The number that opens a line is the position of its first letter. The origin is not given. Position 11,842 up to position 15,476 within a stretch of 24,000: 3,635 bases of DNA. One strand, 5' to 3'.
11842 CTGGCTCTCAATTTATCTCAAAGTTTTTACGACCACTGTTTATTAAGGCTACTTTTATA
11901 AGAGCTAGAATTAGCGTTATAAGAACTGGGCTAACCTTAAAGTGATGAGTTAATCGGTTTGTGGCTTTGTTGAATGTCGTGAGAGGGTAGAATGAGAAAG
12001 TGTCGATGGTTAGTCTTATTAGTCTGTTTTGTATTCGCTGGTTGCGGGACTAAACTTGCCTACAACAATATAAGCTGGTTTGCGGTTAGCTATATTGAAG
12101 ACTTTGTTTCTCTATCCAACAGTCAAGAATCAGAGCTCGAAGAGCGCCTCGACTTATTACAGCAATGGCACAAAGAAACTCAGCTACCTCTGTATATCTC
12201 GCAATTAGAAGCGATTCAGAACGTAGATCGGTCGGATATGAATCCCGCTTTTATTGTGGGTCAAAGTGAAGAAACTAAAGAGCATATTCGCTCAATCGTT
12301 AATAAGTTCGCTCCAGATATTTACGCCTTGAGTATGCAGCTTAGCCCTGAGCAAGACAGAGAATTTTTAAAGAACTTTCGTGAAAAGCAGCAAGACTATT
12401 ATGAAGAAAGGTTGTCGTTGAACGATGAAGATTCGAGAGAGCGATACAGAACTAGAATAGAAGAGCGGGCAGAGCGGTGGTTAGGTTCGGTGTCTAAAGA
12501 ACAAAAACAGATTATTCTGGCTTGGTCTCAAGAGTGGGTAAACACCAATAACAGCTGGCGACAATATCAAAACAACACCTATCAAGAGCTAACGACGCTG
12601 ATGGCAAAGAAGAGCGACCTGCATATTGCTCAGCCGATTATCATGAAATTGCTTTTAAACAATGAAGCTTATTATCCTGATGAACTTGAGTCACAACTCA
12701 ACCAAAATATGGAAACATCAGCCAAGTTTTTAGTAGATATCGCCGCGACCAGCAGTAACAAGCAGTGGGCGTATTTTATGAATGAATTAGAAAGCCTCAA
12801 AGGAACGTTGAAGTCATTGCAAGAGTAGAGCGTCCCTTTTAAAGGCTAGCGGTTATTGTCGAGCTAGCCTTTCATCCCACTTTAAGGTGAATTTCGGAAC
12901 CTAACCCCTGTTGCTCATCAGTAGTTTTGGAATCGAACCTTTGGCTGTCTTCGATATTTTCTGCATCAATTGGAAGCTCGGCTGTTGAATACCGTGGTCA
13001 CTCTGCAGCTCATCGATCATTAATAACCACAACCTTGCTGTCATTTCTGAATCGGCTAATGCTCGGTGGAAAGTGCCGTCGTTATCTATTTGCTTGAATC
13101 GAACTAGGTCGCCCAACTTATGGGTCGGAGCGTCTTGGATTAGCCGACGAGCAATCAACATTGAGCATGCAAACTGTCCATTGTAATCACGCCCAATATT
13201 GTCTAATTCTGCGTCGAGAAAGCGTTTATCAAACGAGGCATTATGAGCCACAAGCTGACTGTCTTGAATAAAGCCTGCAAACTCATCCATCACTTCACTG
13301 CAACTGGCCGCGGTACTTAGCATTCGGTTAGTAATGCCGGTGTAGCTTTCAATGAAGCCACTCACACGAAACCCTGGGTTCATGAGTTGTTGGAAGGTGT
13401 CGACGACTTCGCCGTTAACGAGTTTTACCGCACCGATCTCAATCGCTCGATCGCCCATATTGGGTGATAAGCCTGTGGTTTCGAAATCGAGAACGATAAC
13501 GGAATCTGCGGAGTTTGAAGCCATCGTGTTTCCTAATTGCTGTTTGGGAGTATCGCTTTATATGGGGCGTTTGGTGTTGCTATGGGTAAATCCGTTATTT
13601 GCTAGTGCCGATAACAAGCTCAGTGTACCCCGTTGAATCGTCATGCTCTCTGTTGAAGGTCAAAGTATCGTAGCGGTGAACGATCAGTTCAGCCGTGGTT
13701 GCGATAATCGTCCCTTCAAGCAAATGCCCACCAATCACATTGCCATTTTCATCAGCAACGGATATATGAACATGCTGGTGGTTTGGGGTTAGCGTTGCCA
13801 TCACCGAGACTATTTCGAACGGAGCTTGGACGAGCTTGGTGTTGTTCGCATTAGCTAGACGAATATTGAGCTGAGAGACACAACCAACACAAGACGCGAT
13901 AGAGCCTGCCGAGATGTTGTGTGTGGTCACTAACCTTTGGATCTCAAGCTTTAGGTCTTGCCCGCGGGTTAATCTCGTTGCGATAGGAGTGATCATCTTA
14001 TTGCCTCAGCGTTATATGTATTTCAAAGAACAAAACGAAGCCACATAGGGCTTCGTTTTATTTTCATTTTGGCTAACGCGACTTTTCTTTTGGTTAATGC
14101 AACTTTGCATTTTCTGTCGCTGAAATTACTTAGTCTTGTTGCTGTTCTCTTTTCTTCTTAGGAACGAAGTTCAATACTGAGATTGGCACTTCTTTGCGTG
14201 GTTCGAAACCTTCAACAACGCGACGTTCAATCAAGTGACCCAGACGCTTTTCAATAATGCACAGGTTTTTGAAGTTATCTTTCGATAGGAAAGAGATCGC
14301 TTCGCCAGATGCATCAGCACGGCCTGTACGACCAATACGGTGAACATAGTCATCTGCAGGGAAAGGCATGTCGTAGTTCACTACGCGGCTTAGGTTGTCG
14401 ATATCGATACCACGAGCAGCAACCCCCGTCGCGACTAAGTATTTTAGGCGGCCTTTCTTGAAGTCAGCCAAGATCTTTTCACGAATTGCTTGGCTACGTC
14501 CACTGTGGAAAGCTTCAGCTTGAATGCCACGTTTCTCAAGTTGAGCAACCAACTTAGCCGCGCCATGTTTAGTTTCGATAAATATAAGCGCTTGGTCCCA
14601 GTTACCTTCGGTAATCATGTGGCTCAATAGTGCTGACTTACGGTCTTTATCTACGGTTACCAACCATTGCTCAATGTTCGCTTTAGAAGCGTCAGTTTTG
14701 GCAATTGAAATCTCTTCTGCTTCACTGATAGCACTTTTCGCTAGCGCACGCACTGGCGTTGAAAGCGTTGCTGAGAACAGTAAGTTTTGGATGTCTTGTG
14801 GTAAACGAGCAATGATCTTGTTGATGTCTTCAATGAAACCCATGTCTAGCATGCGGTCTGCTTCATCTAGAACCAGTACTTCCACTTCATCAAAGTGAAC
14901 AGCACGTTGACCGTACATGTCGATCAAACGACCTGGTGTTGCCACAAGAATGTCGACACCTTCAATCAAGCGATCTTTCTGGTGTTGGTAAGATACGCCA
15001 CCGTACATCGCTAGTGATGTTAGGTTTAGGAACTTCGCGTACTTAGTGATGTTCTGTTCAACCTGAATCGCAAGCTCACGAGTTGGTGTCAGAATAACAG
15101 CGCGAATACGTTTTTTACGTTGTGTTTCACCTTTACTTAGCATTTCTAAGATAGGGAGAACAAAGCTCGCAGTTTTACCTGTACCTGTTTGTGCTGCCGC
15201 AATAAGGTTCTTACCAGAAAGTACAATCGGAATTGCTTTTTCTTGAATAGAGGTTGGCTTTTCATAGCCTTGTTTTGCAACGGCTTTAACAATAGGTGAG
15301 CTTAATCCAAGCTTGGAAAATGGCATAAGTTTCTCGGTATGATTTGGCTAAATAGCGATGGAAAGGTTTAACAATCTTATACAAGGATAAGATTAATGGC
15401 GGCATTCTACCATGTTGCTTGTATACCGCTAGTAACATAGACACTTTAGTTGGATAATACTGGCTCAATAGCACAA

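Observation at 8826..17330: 4.26-kb chromosomal inversion between inverted IS4-family copies, proven by swapped target-site duplications, splits sgrR onto both strands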

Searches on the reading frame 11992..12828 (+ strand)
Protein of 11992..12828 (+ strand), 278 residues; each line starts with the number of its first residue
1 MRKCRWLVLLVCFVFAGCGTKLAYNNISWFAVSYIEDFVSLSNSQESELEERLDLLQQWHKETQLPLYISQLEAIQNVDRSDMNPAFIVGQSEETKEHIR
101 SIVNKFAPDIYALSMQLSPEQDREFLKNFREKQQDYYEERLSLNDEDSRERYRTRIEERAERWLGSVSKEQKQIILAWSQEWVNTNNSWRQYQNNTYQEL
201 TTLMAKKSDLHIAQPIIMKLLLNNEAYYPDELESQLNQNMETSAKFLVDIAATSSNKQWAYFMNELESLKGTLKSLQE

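Call 11: search_protein_families(library=pfam, proteins=[window:11992-12828:+])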
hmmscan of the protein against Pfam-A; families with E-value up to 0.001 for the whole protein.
window:11992-12828:+ (278 aa): 1 family
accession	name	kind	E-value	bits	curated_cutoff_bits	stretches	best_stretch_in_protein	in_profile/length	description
PF19795.4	DUF6279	-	6.3e-22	78.9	27.7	1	37-231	1-193/195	Family of unknown function (DUF6279)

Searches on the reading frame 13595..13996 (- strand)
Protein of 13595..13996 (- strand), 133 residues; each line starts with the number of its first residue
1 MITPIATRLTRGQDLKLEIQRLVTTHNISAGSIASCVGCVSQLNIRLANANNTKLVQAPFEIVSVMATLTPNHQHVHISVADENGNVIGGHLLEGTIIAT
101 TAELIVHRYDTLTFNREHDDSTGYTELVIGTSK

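Call 11: search_protein_families(library=pfam, proteins=[window:13595-13996:-])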
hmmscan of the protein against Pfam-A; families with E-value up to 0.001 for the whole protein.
window:13595-13996:- (133 aa): 1 family
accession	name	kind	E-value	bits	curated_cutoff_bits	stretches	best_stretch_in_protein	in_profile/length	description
PF03479.20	PCC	-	1.4e-27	96.7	25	1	4-109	2-115/117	Plants and Prokaryotes Conserved (PCC) domain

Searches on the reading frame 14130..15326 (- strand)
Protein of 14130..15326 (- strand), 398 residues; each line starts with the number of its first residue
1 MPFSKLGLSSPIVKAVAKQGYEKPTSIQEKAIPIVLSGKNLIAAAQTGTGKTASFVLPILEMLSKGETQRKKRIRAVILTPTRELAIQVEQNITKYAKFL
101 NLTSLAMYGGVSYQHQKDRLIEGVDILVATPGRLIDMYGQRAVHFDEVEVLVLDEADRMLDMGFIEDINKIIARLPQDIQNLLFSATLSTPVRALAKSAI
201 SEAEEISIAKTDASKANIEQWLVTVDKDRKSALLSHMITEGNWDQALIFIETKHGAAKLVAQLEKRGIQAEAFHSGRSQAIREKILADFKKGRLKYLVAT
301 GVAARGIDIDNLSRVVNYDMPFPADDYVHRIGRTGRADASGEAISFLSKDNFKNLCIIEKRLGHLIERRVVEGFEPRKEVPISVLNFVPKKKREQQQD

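Call 11: search_protein_families(library=pfam, proteins=[window:14130-15326:-])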
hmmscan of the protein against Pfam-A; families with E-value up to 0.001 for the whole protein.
window:14130-15326:- (398 aa): 4 families
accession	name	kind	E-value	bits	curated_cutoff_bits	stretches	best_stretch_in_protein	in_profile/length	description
PF00270.35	DEAD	-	7.2e-51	172.7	26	1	25-192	1-164/167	DEAD/DEAH box helicase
PF00271.37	Helicase_C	-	1.6e-29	102.8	23.5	1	231-337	3-109/110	Helicase conserved C-terminal domain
PF04851.21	ResIII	-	1.3e-08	35.4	22.5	1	26-188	6-162/164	Type III restriction enzyme, res subunit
PF13245.12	AAA_19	-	0.00043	20.9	25.1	0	28-178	1-117/134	AAA domain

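Call 13: find_encoding_contigs(protein=window:14130-15326:-, flank=10000, max_places=10)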
Protein window:14130-15326:- (398 aa): 23 contigs read that carry it; 4 places shown.
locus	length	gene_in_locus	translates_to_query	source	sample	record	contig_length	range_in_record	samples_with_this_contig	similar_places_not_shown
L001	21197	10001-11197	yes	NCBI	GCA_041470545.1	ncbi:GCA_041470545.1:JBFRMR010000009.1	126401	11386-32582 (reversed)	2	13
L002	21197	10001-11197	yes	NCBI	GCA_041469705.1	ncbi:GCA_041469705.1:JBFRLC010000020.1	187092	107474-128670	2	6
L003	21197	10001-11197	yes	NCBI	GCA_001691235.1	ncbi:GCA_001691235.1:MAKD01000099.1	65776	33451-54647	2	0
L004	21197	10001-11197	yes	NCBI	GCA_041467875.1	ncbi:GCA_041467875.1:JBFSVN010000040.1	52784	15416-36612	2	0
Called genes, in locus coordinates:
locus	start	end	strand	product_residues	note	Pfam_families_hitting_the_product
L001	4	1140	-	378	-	PF25917:BSH_RND, PF25973:BSH_CzcB, PF25881:HH_YBHG (weak), PF25885:HH_EMRA, PF25876:HH_MFP_RND, PF25944:Beta-barrel_RND, PF25967:RND-MFP_C, PF25989:YknX_C, +1 more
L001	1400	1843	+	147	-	PF00383:dCMP_cyt_deam_1, PF14437:MafB19-deam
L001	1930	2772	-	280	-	PF00924:MS_channel_2nd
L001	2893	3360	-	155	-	PF10517:DM13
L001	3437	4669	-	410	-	PF05343:Peptidase_M42 (faint), PF01546:Peptidase_M20, PF07687:M20_dimer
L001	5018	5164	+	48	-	-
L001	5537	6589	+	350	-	PF00248:Aldo_ket_red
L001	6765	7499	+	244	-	PF22435:MRM3-like_sub_bind, PF00588:SpoU_methylase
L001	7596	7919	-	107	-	PF00037:Fer4 (faint), PF12797:Fer4_2 (faint), PF12837:Fer4_6 (faint), PF12838:Fer4_7 (faint), PF13237:Fer4_10 (weak), PF13183:Fer4_8 (faint), PF13187:Fer4_9 (weak), PF11953:DUF3470, +2 more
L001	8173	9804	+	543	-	PF28550:DUF8436, PF07992:Pyr_redox_2 (faint), PF01266:DAO (faint), PF03486:HI0933_like (faint), PF21688:FAD-depend_C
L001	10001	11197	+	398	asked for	PF00270:DEAD, PF04851:ResIII, PF00271:Helicase_C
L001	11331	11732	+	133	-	PF03479:PCC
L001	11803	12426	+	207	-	PF00929:RNase_T, PF16473:Rv2179c-like (weak)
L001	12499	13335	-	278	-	PF19795:DUF6279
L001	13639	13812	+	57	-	-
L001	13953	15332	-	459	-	PF00270:DEAD, PF04851:ResIII (weak), PF00271:Helicase_C, PF03880:DbpA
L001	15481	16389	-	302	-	PF00248:Aldo_ket_red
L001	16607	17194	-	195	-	-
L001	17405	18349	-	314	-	PF12849:PBP_like_2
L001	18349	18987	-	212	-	PF00691:OmpA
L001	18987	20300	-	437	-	PF02321:OEP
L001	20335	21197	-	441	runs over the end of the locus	PF25919:BSH_CusB (faint), PF00364:Biotin_lipoyl (faint), PF25973:BSH_CzcB (faint), PF25984:BSH_YknX (faint), PF25994:HH_AprE, PF26002:Beta-barrel_AprE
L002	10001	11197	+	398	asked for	PF00270:DEAD, PF04851:ResIII, PF00271:Helicase_C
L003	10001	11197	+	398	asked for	PF00270:DEAD, PF04851:ResIII, PF00271:Helicase_C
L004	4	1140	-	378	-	PF25917:BSH_RND, PF25973:BSH_CzcB, PF25881:HH_YBHG (weak), PF25885:HH_EMRA, PF25876:HH_MFP_RND, PF25944:Beta-barrel_RND, PF25967:RND-MFP_C, PF25989:YknX_C, +1 more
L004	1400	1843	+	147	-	PF00383:dCMP_cyt_deam_1, PF14437:MafB19-deam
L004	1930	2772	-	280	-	PF00924:MS_channel_2nd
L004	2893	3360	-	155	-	PF10517:DM13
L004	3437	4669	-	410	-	PF05343:Peptidase_M42 (faint), PF01546:Peptidase_M20, PF07687:M20_dimer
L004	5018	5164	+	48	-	-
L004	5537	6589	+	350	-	PF00248:Aldo_ket_red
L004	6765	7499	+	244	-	PF22435:MRM3-like_sub_bind, PF00588:SpoU_methylase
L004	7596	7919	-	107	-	PF00037:Fer4 (faint), PF12797:Fer4_2 (faint), PF12837:Fer4_6 (faint), PF12838:Fer4_7 (faint), PF13237:Fer4_10 (weak), PF13183:Fer4_8 (faint), PF13187:Fer4_9 (weak), PF11953:DUF3470, +2 more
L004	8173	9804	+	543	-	PF28550:DUF8436, PF07992:Pyr_redox_2 (faint), PF01266:DAO (faint), PF03486:HI0933_like (faint), PF21688:FAD-depend_C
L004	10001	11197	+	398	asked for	PF00270:DEAD, PF04851:ResIII, PF00271:Helicase_C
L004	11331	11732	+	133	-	PF03479:PCC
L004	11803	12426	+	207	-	PF00929:RNase_T, PF16473:Rv2179c-like (weak)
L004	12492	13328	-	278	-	PF19795:DUF6279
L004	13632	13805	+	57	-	-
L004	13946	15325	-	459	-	PF00270:DEAD, PF04851:ResIII (weak), PF00271:Helicase_C, PF03880:DbpA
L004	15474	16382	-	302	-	PF00248:Aldo_ket_red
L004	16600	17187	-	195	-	-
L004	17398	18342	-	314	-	PF12849:PBP_like_2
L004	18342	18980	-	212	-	PF00691:OmpA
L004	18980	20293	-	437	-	PF02321:OEP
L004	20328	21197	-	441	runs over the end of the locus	PF25919:BSH_CusB (faint), PF00364:Biotin_lipoyl (faint), PF25973:BSH_CzcB (faint), PF25984:BSH_YknX (weak), PF25994:HH_AprE, PF26002:Beta-barrel_AprE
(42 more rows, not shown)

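Call 45: list_cluster_members(proteins=[window:14130-15326:-, window:8829-10274:-, window:11992-12828:+, window:2202-3833:+, window:6864-8111:+])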
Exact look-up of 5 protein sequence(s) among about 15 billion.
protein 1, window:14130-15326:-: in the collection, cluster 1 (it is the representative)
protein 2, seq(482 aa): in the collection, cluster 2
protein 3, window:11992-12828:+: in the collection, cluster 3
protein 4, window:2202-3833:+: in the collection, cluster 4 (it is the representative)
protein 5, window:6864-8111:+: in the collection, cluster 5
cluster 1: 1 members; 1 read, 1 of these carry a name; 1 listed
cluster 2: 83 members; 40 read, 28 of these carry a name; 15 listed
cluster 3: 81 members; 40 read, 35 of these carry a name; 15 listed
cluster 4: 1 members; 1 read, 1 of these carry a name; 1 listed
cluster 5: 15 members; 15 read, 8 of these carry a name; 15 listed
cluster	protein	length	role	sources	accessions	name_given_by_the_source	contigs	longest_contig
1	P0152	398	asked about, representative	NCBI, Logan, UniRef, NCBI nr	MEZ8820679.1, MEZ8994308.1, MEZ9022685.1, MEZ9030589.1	DEAD/DEAH box helicase [Vibrio sp. 10N.222.54.A1] | ATP-dependent RNA helicase RhlE n=1 Tax=Vibrio celticus TaxID=446372 ... | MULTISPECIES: DEAD/DEAH box helicase [Vibrio]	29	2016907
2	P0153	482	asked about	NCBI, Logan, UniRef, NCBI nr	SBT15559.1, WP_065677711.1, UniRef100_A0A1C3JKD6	ABC transporter substrate-binding protein [Vibrio celticus] | HTH-type transcriptional regulator SgrR n=1 Tax=Vibrio celticus TaxID=446372 ...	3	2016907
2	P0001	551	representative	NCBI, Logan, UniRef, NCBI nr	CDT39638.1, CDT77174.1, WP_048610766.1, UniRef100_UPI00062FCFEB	ABC transporter substrate-binding protein [Vibrio coralliirubri] | ABC transporter substrate-binding protein n=1 Tax=Vibrio coralliirubri TaxID=1516159 ...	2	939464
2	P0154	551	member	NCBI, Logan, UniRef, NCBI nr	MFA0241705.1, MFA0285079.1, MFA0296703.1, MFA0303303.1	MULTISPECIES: ABC transporter substrate-binding protein [Vibrio] | ABC transporter substrate-binding protein n=2 Tax=Vibrio TaxID=662 RepID=A0A2N7NEL3_9VIBR | ABC transporter substrate-binding protein [Vibrio tasmaniensis]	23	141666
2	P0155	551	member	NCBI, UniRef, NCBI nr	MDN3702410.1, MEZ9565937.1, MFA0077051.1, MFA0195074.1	ABC transporter substrate-binding protein [Vibrio artabrorum] | ABC transporter substrate-binding protein n=1 Tax=Vibrio artabrorum TaxID=446374 ...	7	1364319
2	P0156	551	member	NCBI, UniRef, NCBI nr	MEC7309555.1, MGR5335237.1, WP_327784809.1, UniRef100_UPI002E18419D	ABC transporter substrate-binding protein [Vibrio gigantis] | ABC transporter substrate-binding protein n=1 Tax=Vibrio crassostreae TaxID=246167 ... | ABC transporter substrate-binding protein [Vibrio crassostreae]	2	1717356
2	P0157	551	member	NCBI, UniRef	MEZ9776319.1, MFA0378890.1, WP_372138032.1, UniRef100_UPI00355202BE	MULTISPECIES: ABC transporter substrate-binding protein [unclassified Vibrio] | ABC transporter substrate-binding protein n=1 Tax=unclassified Vibrio TaxID=2614977 ...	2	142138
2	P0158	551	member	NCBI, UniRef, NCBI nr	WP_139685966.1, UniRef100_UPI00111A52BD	ABC transporter substrate-binding protein [Vibrio tasmaniensis] | ABC transporter substrate-binding protein n=1 Tax=Vibrio tasmaniensis TaxID=212663 ...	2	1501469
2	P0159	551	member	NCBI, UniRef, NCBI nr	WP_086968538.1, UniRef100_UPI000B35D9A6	ABC transporter substrate-binding protein [Vibrio coralliirubri] | ABC transporter substrate-binding protein n=1 Tax=Vibrio coralliirubri TaxID=1516159 ...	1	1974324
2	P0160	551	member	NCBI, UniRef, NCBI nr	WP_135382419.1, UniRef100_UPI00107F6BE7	ABC transporter substrate-binding protein [Vibrio tasmaniensis] | ABC transporter substrate-binding protein n=1 Tax=Vibrio tasmaniensis TaxID=212663 ...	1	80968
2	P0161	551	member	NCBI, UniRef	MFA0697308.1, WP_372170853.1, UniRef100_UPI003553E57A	ABC transporter substrate-binding protein [Vibrio sp. 10N.222.49.C9] | ABC transporter substrate-binding protein n=1 Tax=Vibrio sp. 10N.222.49.C9 TaxID=3229615 ...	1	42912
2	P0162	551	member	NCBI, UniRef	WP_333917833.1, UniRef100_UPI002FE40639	ABC transporter substrate-binding protein [Vibrio crassostreae] | ABC transporter substrate-binding protein n=1 Tax=Vibrio crassostreae TaxID=246167 ...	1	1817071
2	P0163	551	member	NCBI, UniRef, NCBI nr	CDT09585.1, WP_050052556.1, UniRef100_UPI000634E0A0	ABC transporter substrate-binding protein [Vibrio coralliirubri] | ABC transporter substrate-binding protein n=1 Tax=Vibrio coralliirubri TaxID=1516159 ...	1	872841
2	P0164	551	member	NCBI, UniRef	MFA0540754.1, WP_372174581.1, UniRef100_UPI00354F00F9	ABC transporter substrate-binding protein [Vibrio sp. 10N.222.52.B7] | ABC transporter substrate-binding protein n=1 Tax=Vibrio sp. 10N.222.52.B7 TaxID=3229629 ...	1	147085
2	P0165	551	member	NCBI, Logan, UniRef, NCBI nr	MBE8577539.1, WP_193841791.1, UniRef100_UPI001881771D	ABC transporter substrate-binding protein [Vibrio sp. OPT18] | ABC transporter substrate-binding protein n=1 Tax=Vibrio sp. OPT18 TaxID=2778641 ...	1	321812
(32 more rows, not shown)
